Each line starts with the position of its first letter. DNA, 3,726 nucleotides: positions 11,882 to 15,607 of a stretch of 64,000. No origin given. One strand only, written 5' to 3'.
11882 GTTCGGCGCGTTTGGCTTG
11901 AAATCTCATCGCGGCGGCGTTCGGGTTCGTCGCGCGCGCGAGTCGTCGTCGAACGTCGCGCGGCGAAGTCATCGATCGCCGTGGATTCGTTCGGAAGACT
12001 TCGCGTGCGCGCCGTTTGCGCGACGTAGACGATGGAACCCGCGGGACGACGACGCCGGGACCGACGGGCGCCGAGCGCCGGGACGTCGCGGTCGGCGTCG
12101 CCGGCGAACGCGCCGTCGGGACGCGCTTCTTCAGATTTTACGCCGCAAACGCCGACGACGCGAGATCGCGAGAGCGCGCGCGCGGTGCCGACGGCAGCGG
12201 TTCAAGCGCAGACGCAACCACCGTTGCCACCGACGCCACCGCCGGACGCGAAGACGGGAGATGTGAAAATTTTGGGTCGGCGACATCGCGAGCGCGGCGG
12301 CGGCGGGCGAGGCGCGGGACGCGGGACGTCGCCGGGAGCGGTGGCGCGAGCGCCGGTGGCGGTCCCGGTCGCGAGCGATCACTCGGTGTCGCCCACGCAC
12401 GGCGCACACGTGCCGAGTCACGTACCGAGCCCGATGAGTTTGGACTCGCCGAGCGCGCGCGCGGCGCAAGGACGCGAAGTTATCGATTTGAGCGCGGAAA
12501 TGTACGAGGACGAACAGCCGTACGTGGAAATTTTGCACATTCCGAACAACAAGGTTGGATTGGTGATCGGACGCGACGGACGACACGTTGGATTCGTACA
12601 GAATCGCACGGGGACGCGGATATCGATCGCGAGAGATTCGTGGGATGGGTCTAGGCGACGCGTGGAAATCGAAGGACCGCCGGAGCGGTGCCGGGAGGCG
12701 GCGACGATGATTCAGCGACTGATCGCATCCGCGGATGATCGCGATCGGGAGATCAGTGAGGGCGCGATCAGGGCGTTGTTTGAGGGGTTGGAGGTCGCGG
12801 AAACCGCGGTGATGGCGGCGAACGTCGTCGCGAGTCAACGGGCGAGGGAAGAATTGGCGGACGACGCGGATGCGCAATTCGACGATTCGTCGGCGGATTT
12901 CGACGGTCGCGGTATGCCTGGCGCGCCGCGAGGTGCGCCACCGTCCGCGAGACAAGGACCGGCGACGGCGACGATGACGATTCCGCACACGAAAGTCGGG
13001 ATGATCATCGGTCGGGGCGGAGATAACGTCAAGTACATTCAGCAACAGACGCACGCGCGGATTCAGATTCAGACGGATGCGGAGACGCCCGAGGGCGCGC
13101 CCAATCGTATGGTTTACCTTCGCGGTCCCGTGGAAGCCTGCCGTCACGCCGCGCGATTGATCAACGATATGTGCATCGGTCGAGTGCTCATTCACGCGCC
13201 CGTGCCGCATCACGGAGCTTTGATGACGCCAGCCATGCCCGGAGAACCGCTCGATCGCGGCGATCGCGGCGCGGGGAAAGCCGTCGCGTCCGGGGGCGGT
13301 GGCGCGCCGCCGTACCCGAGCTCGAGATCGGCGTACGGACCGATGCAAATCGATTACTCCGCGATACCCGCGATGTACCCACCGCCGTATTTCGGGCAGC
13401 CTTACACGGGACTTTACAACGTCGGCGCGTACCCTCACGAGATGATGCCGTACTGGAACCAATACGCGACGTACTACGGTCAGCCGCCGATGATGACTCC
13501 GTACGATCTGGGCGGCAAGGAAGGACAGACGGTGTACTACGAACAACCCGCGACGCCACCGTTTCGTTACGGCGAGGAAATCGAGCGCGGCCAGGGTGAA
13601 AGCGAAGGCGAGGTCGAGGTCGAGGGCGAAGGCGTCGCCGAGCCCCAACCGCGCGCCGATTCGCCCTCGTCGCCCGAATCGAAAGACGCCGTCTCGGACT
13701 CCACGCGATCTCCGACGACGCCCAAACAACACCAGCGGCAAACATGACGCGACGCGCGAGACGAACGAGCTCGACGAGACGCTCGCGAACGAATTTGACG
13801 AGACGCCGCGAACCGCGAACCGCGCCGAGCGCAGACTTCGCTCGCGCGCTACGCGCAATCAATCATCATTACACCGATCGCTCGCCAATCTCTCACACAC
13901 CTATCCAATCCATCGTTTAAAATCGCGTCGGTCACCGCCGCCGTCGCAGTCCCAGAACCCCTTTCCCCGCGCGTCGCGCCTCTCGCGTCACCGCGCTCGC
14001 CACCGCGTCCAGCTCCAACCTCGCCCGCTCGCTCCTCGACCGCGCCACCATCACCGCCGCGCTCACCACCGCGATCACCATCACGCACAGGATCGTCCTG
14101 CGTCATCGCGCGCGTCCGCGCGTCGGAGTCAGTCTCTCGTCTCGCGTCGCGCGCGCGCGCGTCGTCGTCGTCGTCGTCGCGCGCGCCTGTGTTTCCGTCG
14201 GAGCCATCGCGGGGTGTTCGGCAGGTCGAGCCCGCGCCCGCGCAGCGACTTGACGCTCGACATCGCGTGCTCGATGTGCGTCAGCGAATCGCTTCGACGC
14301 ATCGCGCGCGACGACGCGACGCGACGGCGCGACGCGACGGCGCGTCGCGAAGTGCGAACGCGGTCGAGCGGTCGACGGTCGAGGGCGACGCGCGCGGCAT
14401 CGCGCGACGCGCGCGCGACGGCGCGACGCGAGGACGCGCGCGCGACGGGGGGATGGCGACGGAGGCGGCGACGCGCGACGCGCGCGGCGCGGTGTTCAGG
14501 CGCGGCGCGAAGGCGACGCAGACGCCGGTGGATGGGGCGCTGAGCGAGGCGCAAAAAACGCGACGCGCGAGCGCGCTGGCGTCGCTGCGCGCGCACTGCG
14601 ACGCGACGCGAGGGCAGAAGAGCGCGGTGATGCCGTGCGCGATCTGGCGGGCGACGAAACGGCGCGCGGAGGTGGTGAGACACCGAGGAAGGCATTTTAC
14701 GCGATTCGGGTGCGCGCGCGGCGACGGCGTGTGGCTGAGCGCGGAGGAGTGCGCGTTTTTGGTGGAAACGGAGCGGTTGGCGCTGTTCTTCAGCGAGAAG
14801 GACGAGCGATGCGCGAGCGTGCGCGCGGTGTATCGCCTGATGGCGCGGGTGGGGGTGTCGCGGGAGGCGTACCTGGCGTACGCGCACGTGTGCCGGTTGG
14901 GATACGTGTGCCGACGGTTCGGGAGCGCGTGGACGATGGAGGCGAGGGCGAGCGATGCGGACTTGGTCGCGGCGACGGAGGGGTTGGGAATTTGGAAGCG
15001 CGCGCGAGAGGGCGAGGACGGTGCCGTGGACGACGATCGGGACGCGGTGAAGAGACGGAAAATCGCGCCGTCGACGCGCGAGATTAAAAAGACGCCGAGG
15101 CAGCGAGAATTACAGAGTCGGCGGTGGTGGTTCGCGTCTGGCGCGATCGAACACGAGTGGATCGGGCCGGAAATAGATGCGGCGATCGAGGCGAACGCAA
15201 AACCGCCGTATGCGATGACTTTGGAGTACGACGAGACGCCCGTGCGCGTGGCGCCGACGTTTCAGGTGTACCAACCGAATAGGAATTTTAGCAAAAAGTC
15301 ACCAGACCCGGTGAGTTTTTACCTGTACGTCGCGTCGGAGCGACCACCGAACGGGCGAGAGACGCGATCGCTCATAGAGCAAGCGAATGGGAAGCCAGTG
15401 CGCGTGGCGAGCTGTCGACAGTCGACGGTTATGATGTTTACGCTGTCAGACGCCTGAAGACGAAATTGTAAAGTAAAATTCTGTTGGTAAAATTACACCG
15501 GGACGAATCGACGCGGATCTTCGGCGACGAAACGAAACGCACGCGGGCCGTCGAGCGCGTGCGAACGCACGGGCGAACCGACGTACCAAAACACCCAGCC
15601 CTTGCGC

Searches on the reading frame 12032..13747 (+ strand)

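Call 17: search_protein_families(library=pfam, proteins=[window:12032-13747:+], max_evalue=0.0001)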
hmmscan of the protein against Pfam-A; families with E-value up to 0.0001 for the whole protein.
window:12032-13747:+ (571 aa): 3 families
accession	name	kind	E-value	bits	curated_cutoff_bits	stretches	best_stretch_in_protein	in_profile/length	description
PF00013.35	KH_1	-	9.4e-32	109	21.5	2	312-379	1-66/66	KH domain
PF22675.2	KH-I_KHDC4-BBP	-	1e-07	32.2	30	1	322-347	8-33/76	KHDC4/BBP-like, KH-domain type I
PF07650.23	KH_2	-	1.6e-05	25.1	22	0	314-345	28-59/78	KH domain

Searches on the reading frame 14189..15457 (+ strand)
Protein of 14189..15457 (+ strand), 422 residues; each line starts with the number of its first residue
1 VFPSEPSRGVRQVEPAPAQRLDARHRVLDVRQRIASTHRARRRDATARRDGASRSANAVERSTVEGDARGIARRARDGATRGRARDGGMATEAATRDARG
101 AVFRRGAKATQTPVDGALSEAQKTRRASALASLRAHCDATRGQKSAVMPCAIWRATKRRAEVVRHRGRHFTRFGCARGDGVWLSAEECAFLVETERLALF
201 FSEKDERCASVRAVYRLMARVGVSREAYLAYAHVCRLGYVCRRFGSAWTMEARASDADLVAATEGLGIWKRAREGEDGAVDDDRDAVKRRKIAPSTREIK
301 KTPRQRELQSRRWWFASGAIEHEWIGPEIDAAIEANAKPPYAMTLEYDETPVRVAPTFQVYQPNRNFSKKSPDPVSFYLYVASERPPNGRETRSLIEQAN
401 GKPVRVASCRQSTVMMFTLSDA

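Call 25: search_protein_families(library=pfam, proteins=[window:14189-15457:+], max_evalue=0.0001)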
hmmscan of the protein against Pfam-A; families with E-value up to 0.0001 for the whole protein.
window:14189-15457:+ (422 aa): 1 family
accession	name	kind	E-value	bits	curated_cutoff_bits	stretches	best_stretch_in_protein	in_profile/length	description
PF12928.12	tRNA_int_end_N2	-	9e-12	45.3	24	1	138-200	5-68/69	tRNA-splicing endonuclease subunit sen54 N-term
